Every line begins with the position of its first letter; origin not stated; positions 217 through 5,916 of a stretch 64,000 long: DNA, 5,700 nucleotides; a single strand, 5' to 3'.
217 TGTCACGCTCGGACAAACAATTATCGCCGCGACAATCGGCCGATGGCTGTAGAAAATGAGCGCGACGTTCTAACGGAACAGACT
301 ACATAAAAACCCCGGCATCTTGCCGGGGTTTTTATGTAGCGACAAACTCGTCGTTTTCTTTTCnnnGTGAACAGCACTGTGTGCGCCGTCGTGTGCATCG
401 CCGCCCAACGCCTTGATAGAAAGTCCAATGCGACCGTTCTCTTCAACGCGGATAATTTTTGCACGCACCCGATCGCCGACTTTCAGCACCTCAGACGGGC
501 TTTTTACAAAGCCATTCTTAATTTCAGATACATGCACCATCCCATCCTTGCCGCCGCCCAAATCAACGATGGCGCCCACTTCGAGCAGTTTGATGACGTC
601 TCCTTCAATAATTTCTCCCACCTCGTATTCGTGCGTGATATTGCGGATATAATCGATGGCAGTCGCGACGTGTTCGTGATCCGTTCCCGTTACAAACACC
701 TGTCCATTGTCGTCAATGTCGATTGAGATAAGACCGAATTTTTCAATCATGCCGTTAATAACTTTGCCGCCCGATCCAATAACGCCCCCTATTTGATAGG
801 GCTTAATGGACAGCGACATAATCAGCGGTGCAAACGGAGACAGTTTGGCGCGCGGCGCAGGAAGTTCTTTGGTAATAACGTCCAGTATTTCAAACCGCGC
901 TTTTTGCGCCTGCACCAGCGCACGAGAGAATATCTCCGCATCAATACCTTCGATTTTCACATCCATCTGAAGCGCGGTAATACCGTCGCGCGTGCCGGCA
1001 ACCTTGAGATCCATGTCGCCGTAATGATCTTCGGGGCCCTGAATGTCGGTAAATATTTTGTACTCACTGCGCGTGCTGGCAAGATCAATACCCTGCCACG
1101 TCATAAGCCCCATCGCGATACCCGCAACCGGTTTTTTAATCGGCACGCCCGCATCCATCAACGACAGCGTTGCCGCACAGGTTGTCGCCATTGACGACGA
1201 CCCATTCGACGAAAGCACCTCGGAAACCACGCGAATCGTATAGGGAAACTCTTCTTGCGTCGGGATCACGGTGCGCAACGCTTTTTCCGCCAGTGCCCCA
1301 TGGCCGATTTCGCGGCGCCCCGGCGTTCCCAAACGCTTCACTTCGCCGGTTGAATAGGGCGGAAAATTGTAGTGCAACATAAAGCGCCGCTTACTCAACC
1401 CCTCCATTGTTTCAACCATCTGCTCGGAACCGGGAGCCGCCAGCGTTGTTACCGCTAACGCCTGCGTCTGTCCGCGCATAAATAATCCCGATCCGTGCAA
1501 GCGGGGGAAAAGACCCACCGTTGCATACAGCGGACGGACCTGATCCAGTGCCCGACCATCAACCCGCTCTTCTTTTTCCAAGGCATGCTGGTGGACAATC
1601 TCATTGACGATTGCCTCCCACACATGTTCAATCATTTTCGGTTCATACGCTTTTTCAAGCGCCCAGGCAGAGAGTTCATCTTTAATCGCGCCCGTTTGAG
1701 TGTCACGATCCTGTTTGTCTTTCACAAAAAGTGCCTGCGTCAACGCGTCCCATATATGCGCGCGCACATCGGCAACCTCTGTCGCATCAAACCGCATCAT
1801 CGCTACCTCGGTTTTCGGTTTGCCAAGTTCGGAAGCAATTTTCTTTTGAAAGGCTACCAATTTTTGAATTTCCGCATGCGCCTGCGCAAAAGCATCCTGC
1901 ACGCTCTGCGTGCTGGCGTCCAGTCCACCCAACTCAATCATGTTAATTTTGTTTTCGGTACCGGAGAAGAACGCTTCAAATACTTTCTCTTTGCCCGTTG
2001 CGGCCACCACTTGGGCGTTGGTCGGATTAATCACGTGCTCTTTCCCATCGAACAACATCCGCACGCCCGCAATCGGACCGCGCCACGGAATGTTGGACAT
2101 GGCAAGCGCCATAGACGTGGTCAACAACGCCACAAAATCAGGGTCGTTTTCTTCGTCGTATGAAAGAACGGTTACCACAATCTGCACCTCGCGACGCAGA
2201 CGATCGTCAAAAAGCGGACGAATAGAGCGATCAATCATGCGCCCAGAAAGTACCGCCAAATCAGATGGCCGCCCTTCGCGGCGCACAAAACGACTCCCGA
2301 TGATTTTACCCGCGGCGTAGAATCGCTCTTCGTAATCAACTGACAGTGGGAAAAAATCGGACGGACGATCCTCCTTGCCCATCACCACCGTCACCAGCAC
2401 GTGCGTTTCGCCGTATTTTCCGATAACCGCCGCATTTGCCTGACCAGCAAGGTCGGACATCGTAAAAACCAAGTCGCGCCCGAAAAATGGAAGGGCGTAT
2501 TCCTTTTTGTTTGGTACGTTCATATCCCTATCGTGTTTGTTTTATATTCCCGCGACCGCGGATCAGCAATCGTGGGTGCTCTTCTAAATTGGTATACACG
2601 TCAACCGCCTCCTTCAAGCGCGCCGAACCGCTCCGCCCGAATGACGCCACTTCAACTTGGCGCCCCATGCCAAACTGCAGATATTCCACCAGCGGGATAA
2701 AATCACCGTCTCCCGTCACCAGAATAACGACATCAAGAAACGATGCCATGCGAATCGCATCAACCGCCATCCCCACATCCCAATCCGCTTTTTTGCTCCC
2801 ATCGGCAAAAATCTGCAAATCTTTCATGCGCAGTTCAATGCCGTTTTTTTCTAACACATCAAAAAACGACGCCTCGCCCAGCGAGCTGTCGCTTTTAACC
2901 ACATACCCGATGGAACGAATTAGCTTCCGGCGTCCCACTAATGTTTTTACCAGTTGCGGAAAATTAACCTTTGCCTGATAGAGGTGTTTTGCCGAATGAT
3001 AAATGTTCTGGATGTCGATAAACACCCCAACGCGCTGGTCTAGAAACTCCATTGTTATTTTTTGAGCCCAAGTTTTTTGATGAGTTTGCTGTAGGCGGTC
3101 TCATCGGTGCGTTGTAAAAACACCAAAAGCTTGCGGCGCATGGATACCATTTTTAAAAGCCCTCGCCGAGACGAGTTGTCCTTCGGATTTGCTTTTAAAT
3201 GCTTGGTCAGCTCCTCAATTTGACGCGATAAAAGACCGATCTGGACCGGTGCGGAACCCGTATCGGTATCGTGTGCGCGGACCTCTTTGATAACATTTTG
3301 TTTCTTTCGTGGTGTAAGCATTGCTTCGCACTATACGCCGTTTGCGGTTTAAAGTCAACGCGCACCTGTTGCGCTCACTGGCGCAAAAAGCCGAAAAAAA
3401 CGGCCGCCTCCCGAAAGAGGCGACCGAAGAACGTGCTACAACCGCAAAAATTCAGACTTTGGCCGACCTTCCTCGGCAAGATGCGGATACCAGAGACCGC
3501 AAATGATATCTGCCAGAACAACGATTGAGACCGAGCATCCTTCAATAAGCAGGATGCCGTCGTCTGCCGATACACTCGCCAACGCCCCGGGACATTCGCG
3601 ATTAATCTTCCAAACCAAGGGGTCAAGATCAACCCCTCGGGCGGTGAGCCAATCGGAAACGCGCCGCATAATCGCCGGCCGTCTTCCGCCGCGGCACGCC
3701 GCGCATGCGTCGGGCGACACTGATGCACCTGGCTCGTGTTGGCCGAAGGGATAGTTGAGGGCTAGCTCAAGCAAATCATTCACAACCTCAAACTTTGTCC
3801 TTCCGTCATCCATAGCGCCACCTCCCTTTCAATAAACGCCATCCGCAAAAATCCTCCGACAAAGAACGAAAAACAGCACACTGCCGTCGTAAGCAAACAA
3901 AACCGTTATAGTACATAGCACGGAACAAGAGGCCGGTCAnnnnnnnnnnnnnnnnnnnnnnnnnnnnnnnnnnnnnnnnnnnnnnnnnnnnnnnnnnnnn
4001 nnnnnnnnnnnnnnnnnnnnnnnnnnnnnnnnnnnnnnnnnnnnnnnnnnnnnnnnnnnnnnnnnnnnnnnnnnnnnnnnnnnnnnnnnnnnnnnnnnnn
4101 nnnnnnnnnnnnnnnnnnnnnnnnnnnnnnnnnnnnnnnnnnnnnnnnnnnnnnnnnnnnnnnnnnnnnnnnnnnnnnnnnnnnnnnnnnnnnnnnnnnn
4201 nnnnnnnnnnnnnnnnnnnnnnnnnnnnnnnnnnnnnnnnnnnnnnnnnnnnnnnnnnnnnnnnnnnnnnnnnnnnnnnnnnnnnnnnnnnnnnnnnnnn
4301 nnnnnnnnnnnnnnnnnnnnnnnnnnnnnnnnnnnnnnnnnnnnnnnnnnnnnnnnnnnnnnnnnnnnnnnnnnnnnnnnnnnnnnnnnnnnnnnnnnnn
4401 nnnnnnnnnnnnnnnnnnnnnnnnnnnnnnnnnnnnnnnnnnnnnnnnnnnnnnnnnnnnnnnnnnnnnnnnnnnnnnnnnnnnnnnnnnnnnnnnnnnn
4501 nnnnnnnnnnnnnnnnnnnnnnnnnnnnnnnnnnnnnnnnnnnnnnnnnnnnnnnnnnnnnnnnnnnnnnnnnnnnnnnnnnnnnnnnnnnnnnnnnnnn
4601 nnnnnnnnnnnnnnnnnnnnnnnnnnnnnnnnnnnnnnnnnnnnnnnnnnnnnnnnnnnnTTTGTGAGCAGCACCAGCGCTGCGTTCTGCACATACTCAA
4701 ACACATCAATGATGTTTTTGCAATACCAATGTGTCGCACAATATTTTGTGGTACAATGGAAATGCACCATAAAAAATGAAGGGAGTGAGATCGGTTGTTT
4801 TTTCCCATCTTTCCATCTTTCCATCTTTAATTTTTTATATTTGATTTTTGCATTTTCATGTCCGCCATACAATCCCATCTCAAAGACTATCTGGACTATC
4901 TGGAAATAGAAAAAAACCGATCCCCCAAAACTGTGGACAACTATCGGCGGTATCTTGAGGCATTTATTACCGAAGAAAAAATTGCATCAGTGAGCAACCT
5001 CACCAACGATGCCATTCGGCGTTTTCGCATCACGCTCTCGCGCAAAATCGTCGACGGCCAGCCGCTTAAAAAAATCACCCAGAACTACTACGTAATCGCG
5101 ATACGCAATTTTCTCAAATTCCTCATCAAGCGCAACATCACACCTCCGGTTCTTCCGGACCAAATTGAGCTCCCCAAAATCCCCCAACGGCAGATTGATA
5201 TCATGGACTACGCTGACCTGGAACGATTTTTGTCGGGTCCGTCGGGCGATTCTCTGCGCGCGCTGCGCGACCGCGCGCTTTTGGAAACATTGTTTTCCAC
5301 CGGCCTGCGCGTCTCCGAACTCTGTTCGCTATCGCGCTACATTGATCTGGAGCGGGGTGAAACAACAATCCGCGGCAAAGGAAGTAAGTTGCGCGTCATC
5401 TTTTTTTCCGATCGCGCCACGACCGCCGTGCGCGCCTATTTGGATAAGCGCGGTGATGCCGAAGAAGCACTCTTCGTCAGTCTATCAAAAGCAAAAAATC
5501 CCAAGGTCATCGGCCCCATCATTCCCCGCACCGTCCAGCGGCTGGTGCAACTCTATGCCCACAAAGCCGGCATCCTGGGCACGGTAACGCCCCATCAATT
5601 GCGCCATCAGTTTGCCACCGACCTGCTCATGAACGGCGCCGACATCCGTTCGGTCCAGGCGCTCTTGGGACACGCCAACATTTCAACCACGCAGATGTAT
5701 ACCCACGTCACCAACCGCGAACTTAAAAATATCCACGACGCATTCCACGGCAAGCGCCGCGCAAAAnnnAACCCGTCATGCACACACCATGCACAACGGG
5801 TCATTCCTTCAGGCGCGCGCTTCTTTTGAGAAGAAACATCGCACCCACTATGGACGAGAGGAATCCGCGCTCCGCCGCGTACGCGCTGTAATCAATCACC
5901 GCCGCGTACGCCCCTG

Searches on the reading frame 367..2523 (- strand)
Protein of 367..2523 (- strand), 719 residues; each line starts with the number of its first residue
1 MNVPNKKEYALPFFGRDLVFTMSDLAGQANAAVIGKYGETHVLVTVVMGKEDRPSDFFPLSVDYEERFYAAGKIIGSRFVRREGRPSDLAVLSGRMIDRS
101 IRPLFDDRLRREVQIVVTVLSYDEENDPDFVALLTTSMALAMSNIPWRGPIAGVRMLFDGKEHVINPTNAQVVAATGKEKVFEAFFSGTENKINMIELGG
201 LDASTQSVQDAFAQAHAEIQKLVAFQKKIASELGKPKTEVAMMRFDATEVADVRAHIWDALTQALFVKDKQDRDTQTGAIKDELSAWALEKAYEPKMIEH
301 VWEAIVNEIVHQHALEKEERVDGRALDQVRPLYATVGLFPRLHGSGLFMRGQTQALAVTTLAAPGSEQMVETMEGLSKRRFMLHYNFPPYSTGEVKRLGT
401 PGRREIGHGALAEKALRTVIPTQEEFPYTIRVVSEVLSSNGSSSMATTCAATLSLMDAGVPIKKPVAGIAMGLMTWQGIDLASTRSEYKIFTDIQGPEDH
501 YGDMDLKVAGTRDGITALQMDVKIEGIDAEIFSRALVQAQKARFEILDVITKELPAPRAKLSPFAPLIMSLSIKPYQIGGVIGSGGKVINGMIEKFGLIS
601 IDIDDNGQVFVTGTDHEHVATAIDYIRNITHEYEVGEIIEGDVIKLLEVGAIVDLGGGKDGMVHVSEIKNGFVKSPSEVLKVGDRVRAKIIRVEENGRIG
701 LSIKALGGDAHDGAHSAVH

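Call 44: search_protein_families(library=pfam, proteins=[window:367-2523:-], max_evalue=0.00001)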
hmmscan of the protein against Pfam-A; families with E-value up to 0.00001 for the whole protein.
window:367-2523:- (719 aa): 5 families
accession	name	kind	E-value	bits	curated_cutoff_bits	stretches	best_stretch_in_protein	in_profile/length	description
PF01138.27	RNase_PH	-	9.2e-53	178.6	25.5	2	328-461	1-130/130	3' exoribonuclease family, domain 1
PF00575.29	S1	-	1.8e-17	63.9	22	1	633-704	2-74/74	S1 RNA binding domain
PF03726.19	PNPase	-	8.9e-10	39.3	24.6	1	251-324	4-80/81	Polyribonucleotide nucleotidyltransferase, RNA binding domain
PF03725.20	RNase_PH_C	-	1.1e-08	35.4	20.8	0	149-217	1-66/67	3' exoribonuclease family, domain 2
PF00013.35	KH_1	-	1.2e-06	28.7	21.5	1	570-627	3-65/66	KH domain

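Call 45: find_encoding_contigs(protein=window:367-2523:-, flank=10000, max_places=3)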
Protein window:367-2523:- (719 aa): 3 contigs read that carry it; 2 places shown.
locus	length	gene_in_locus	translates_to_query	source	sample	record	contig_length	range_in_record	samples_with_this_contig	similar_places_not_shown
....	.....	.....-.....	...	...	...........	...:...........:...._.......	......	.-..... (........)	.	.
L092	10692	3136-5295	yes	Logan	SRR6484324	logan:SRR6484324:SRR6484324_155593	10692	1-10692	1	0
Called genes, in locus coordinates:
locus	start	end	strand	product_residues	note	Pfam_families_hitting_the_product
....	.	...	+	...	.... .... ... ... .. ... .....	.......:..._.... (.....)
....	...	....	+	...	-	-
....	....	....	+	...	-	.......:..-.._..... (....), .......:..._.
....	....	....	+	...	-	-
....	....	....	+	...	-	-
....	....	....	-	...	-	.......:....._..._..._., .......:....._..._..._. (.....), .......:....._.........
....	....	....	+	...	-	-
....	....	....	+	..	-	-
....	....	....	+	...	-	-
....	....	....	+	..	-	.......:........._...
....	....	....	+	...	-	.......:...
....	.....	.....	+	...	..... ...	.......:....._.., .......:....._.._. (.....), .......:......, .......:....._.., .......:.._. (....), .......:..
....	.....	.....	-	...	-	-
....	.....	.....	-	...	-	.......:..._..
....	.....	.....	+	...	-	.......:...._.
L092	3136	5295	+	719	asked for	PF01138:RNase_PH, PF03725:RNase_PH_C (faint), PF03726:PNPase, PF01138:RNase_PH, PF00013:KH_1 (weak), PF00575:S1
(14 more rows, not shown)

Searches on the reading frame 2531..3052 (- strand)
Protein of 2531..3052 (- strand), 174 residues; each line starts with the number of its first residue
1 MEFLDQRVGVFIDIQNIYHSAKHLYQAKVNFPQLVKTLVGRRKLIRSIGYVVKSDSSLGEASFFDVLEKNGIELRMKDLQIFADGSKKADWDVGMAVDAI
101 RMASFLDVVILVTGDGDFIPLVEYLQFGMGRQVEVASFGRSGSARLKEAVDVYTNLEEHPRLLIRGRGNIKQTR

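Call 54: search_protein_families(library=pfam, proteins=[window:2531-3052:-], max_evalue=0.001)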
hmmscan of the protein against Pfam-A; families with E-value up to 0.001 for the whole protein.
window:2531-3052:- (174 aa): 1 family
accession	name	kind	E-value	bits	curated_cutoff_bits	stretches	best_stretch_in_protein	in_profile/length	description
PF01936.24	NYN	-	4e-30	105.7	24.2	1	7-156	1-144/145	NYN domain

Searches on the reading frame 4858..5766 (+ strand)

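Call 15: search_protein_families(library=pfam, proteins=[window:4858-5766:+], max_evalue=0.0001)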
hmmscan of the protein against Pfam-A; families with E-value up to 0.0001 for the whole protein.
window:4858-5766:+ (303 aa): 3 families
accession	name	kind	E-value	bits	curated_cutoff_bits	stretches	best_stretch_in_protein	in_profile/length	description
PF00589.27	Phage_integrase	-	1e-37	130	27.1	1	123-286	10-170/172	Phage integrase family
PF02899.23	Phage_int_SAM_1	-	1.6e-12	47.9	22.3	1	8-92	1-82/83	Phage integrase, N-terminal SAM-like domain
PF13495.12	Phage_int_SAM_4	-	4.5e-07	30.6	27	0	5-36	43-74/85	Phage integrase, N-terminal SAM-like domain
